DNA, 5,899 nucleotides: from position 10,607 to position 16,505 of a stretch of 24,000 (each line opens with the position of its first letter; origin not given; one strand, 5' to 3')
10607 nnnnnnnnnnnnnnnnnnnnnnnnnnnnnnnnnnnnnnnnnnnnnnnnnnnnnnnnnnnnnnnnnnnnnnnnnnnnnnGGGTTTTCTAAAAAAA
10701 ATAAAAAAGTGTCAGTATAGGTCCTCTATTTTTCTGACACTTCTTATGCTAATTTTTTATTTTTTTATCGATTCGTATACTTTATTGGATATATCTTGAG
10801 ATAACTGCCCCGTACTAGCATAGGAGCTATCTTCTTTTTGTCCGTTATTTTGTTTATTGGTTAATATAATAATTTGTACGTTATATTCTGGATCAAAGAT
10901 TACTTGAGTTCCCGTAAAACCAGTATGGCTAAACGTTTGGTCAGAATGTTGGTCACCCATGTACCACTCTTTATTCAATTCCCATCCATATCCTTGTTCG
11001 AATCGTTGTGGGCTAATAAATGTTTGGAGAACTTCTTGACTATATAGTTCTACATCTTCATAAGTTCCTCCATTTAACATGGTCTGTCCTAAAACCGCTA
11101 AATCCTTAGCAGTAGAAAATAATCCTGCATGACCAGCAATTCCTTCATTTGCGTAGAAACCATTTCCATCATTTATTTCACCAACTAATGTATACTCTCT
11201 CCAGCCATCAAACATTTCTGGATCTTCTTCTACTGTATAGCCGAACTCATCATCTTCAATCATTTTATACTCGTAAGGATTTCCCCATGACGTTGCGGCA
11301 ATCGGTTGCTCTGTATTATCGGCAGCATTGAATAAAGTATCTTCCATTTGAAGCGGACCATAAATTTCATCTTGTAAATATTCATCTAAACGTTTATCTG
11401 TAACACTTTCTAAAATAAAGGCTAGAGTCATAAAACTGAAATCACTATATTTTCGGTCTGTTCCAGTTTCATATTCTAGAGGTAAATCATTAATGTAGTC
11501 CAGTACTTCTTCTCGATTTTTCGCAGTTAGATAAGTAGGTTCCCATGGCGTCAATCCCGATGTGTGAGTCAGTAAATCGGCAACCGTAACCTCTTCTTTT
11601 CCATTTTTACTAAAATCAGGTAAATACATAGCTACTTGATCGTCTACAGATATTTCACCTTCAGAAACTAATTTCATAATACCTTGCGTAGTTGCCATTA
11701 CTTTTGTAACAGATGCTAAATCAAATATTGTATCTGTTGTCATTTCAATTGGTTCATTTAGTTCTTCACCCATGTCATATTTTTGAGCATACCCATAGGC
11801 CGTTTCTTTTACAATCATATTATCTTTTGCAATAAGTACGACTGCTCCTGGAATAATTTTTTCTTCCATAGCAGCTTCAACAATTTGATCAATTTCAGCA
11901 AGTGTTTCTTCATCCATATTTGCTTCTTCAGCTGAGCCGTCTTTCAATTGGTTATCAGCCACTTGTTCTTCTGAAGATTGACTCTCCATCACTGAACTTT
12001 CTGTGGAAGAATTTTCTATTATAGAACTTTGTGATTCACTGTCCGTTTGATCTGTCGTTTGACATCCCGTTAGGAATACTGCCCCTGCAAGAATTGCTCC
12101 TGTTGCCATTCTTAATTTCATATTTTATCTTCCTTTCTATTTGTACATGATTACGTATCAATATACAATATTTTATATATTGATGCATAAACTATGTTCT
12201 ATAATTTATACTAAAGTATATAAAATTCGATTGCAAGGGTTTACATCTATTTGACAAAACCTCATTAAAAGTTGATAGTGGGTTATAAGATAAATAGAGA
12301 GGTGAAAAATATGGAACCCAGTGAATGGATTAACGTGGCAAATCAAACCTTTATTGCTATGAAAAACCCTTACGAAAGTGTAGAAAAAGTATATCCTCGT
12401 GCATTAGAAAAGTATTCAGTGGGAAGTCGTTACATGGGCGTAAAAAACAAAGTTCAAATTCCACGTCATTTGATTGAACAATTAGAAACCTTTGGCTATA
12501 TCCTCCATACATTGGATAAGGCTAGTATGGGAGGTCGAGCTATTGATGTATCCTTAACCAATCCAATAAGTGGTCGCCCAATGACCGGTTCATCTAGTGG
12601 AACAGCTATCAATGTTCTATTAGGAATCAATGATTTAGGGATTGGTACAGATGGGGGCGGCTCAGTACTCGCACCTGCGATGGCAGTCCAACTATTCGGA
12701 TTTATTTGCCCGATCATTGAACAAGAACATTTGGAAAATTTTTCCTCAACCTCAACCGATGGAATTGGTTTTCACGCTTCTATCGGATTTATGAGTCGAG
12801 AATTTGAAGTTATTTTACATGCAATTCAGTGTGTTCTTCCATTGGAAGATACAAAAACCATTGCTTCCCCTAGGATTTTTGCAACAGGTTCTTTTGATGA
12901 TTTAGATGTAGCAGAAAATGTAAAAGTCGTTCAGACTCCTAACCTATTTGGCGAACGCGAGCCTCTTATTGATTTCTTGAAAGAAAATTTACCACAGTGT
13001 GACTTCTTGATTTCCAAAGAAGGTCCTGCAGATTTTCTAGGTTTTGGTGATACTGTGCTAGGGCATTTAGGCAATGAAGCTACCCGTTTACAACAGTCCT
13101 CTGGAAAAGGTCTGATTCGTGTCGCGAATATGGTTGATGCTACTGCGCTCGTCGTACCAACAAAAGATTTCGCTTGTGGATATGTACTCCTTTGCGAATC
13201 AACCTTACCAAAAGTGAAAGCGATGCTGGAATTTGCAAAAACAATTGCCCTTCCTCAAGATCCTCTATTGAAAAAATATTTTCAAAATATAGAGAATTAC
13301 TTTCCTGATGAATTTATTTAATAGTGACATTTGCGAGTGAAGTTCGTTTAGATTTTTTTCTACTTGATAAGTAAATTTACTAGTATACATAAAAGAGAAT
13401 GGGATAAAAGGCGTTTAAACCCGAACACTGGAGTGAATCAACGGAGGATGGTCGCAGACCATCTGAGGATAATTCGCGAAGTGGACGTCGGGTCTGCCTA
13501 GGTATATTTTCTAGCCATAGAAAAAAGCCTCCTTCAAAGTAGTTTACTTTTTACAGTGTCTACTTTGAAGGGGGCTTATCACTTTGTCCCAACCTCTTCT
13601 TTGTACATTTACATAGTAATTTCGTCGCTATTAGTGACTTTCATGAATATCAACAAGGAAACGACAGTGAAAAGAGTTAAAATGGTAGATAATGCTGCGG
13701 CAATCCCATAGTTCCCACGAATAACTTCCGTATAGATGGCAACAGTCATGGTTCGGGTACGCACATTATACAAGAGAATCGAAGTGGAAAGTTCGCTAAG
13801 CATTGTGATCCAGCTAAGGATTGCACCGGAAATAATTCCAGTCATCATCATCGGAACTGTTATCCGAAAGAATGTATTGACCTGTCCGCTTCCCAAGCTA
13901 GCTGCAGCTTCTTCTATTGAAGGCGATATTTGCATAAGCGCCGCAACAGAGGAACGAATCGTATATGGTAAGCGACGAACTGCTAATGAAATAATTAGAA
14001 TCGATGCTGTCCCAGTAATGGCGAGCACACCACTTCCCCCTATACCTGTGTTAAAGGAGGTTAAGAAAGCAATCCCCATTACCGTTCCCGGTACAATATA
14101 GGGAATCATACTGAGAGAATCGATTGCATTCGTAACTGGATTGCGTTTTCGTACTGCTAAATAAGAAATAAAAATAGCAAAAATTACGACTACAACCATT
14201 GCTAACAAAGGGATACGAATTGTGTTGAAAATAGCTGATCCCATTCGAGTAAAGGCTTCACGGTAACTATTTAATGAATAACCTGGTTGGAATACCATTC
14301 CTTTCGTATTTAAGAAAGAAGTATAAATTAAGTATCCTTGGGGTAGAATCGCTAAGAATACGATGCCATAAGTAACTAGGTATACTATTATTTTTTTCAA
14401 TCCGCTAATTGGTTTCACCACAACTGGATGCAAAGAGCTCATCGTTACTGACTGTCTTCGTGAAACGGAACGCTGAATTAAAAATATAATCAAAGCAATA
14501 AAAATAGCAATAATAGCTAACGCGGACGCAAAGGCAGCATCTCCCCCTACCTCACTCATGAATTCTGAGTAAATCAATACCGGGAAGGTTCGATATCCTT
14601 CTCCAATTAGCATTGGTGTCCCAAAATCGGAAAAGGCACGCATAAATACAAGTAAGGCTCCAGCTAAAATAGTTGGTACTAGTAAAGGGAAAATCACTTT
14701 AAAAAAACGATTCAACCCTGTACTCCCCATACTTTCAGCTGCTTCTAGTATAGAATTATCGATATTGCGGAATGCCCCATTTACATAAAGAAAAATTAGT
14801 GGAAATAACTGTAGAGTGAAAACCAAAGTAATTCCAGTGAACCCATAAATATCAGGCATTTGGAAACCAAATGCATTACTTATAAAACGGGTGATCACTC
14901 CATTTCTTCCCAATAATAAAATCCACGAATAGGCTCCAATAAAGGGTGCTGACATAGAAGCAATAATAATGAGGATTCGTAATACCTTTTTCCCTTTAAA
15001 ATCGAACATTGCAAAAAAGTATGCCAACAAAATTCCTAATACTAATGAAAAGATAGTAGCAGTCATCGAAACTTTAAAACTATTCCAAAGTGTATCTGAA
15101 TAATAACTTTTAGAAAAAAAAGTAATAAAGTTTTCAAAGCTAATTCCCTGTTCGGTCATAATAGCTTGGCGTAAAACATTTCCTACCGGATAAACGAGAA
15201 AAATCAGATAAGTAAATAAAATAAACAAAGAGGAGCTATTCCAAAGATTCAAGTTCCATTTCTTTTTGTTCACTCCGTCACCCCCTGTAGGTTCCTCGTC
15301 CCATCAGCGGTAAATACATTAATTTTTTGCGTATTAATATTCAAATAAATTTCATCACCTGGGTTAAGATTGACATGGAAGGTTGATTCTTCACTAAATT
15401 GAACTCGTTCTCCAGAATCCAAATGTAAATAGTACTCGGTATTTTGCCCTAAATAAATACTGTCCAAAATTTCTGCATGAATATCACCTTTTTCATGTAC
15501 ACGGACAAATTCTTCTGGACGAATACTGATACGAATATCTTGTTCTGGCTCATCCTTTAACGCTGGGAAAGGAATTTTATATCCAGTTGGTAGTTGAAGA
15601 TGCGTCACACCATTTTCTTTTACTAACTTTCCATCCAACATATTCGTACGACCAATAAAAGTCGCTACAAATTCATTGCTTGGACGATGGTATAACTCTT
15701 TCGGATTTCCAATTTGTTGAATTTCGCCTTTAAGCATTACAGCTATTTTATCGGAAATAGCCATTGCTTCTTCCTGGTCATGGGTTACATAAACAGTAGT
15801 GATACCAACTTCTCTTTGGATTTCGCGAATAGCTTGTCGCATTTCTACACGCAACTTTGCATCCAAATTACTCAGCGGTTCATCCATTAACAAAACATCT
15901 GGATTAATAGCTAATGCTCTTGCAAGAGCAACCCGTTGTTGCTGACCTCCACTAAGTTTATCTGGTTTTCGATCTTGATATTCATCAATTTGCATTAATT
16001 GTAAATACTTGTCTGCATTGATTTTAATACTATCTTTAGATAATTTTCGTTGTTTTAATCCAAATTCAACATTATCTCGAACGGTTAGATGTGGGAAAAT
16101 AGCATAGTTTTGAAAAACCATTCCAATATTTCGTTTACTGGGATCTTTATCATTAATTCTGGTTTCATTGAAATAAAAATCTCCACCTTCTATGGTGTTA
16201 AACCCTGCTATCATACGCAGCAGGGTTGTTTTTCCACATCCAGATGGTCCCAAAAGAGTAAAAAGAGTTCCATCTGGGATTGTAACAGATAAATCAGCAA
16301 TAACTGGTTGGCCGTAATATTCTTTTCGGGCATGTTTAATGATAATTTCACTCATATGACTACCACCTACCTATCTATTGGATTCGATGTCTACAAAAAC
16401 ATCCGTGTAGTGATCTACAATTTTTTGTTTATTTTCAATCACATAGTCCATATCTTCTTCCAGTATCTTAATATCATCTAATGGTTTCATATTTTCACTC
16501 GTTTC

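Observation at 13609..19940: Two-component system coupled to an Afu-type ABC importer: candidate phosphosugar (not iron) sensing and uptake module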

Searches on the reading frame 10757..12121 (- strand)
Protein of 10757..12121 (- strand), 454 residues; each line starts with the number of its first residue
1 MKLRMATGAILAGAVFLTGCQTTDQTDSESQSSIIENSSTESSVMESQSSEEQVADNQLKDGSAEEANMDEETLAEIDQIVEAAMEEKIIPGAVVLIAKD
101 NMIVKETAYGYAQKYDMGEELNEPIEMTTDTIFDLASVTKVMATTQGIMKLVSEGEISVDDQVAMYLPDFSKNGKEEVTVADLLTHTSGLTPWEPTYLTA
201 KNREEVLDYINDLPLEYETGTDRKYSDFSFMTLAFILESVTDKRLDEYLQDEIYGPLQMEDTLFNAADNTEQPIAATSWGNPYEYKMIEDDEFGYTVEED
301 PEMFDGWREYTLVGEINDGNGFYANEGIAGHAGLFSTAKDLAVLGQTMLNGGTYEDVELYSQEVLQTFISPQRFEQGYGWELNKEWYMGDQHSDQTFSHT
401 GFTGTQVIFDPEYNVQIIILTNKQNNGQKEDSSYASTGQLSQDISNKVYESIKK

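Call 5: search_protein_families(library=pfam, proteins=[window:10757-12121:-])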
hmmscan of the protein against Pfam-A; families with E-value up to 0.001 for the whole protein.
window:10757-12121:- (454 aa): 1 family
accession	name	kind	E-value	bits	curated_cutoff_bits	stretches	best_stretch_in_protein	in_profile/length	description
PF00144.29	Beta-lactamase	-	1.1e-69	235.6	27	1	77-430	1-317/329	Beta-lactamase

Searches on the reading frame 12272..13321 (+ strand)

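Call 5: search_protein_families(library=pfam, proteins=[window:12272-13321:+])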
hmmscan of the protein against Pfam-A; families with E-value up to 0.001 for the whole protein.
window:12272-13321:+ (349 aa): 1 family
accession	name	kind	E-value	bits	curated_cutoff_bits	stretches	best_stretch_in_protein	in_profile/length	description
PF01425.27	Amidase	-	2.7e-07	30.4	27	1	102-144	125-167/445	Amidase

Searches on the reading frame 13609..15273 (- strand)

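Call 3: search_protein_families(library=pfam, proteins=[window:13609-15273:-])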
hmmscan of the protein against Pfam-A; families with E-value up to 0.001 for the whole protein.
window:13609-15273:- (554 aa): 1 family
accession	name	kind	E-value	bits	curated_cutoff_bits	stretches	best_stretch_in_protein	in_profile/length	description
PF00528.27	BPD_transp_1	-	5.5e-24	85.3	26.4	2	78-274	3-182/184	Binding-protein-dependent transport system inner membrane component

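Call 4: search_protein_families(library=ncbifam, proteins=[window:13609-15273:-])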
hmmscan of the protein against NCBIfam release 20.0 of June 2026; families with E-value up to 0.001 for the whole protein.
window:13609-15273:- (554 aa): 38 families (the best 25 are shown)
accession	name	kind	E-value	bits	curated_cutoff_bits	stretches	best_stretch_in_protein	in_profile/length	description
TIGR03262.1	PhnU2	equivalog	4.8e-52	177.3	593.25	1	17-547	9-533/546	putative 2-aminoethylphosphonate ABC transporter permease subunit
TIGR02141.1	modB_ABC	equivalog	5.7e-51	173.1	182.6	2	65-272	3-207/208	molybdate ABC transporter permease subunit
TIGR01581.1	Mo_ABC_porter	hypoth_equivalog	1e-48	165.8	210.3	2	48-262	9-223/225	ABC transporter permease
NF006939.0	PRK09421.1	equivalog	4e-46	157.3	262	2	61-275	11-225/230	molybdate ABC transporter permease subunit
NF040839.1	tungstate_WtpB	equivalog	1.9e-43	148.9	340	2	19-273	8-250/251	tungstate ABC transporter permease WtpB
NF011624.0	PRK15050.1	equivalog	5.4e-43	147.2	247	2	10-277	26-292/297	2-aminoethylphosphonate ABC transporter permease subunit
TIGR00969.1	3a0106s02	subfamily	1.3e-40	139.6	240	2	13-269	17-268/272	sulfate ABC transporter permease subunit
TIGR03226.1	PhnU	equivalog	1.2e-37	130.1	283.45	2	25-276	56-309/311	2-aminoethylphosphonate ABC transporter permease subunit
TIGR02139.1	permease_CysT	equivalog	4.3e-36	124.9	246.1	2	20-272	13-264/265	sulfate ABC transporter permease subunit CysT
NF007044.0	PRK09497.1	equivalog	7.8e-34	117.4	348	2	16-268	21-273/285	spermidine/putrescine ABC transporter permease PotB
NF007963.0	PRK10683.1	equivalog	2.5e-33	115.8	489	2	43-264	80-302/317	putrescine ABC transporter permease PotH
TIGR03255.1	PhnV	equivalog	1.4e-30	106.9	358.7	2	297-546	16-261/270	2-aminoethylphosphonate ABC transport system, membrane component PhnV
TIGR02140.1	permease_CysW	equivalog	5.9e-29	101.4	329.1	2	18-274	9-259/261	sulfate ABC transporter permease subunit CysW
NF008208.0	PRK10971.1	equivalog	2.3e-26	92.9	415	2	356-546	68-263/277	sulfate/thiosulfate ABC transporter permease CysT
NF007047.0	PRK09500.1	equivalog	1.7e-24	86.9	326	2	19-274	18-255/257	spermidine/putrescine ABC transporter permease PotC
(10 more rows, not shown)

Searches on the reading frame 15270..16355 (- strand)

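Call 3: search_protein_families(library=pfam, proteins=[window:15270-16355:-])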
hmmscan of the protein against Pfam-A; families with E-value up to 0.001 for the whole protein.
window:15270-16355:- (361 aa): 4 families
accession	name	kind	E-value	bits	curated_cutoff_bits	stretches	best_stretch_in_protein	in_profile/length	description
PF00005.33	ABC_tran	-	5.3e-34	118.2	25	1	21-161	3-136/137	ABC transporter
PF08402.16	TOBE_2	-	4.6e-08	33.5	21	1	276-348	1-76/76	TOBE domain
PF13304.12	AAA_21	-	4.4e-07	30.7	27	0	117-195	221-301/304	AAA domain, putative AbiEii toxin, Type IV TA system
PF02463.25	SMC_N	-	3e-05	24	40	1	34-199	29-204/220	RecF/RecN/SMC N terminal domain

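Call 4: search_protein_families(library=ncbifam, proteins=[window:15270-16355:-])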
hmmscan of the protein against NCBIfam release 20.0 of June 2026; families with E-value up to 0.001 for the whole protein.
window:15270-16355:- (361 aa): 189 families (the best 25 are shown)
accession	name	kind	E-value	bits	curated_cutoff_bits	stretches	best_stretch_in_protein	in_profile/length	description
NF008653.0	PRK11650.1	subfamily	3.9e-106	355.1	432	1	1-356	1-355/357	sn-glycerol-3-phosphate ABC transporter ATP-binding protein UgpC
TIGR03265.1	PhnT2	equivalog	2.6e-104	349.3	457.7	1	4-348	5-352/353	putative 2-aminoethylphosphonate ABC transporter ATP-binding protein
NF006987.0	PRK09452.1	equivalog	5e-102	341.4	482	1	6-322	20-343/378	spermidine/putrescine ABC transporter ATP-binding protein PotA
NF043075.1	MMSYN1_0197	equivalog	5e-101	338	550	1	5-348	4-339/341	spermidine/putrescine ABC transporter ATP-binding protein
TIGR01187.1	potA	subfamily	7.4e-99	330.9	355.6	1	34-347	1-324/325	polyamine ABC transporter ATP-binding protein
NF008513.0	PRK11432.1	equivalog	2.6e-94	316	496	1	5-348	8-347/351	ferric ABC transporter ATP-binding protein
NF008233.0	PRK11000.1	equivalog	1e-93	314.2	568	1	1-353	1-358/369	maltose/maltodextrin ABC transporter ATP-binding protein MalK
NF040933.2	ABC_arch_GlcV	equivalog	1.5e-87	293.7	450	1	17-348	20-357/357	glucose ABC transporter ATP-binding protein GlcV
TIGR00968.1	3a0106s01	subfamily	5.7e-86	287.9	342.75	1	4-240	1-237/237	sulfate ABC transporter ATP-binding protein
TIGR03258.1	PhnT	equivalog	2e-85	287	499.15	1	2-304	7-315/359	2-aminoethylphosphonate ABC transport system ATP-binding subunit PhnT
NF040840.2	tungstate_WtpC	equivalog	3e-85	286.5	440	1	7-348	5-347/347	tungstate ABC transporter ATP-binding protein WtpC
NF008621.0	PRK11607.1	equivalog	2.9e-82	276.5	613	1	6-320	22-346/377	putrescine ABC transporter ATP-binding subunit PotG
NF008105.0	PRK10851.1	equivalog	7e-77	258.6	502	1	4-245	3-248/362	sulfate/thiosulfate ABC transporter ATP-binding protein CysA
TIGR01186.1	proV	subfamily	6.4e-68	229.5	326.6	1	19-241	9-237/363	betaine/proline/choline family ABC transporter ATP-binding protein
TIGR03415.1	ABC_choXWV_ATP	equivalog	3.2e-59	200.8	483.75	1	19-240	40-271/382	choline ABC transporter ATP-binding protein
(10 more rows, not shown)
